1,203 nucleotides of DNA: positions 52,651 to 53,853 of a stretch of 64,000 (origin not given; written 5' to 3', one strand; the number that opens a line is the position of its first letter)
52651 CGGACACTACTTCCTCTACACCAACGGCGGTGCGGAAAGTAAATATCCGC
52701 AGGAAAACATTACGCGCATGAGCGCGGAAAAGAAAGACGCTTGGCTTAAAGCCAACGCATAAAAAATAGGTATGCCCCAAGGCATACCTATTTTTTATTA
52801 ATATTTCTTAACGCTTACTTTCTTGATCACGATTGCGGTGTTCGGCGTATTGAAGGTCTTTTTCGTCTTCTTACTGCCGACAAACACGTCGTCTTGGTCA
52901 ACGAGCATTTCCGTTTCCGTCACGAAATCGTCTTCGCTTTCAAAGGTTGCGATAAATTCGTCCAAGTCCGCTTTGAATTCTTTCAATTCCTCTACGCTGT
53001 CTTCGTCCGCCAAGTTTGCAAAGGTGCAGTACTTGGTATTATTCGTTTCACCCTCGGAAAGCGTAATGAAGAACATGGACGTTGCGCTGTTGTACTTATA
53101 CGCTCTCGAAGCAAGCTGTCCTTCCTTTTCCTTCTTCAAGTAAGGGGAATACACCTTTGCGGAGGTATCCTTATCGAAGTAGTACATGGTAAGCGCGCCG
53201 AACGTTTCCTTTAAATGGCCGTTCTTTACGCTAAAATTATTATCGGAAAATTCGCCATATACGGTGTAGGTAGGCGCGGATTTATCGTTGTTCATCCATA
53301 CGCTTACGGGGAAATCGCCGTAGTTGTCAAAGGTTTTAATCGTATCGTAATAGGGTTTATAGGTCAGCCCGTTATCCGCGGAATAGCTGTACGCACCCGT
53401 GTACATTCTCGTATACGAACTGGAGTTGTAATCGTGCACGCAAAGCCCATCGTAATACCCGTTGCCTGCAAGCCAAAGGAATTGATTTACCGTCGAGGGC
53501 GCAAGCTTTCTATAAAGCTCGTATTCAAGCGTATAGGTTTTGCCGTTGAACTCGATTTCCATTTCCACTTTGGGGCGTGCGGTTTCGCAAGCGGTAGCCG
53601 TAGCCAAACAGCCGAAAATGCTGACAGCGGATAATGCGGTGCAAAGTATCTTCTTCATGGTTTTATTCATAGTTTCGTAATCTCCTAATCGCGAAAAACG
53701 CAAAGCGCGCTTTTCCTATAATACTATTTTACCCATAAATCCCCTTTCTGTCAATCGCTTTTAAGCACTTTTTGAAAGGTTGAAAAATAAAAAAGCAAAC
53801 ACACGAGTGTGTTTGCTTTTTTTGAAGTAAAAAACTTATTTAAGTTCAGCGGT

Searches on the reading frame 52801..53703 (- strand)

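Call 79: search_protein_families(library=pfam, proteins=[window:52801-53703:-], max_evalue=0.00001)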
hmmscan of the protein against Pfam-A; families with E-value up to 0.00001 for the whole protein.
window:52801-53703:- (301 aa): 1 family
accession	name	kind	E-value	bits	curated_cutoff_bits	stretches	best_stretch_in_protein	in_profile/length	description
PF00160.26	Pro_isomerase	-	4.9e-10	40.3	21.7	1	50-242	4-139/159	Cyclophilin type peptidyl-prolyl cis-trans isomerase/CLD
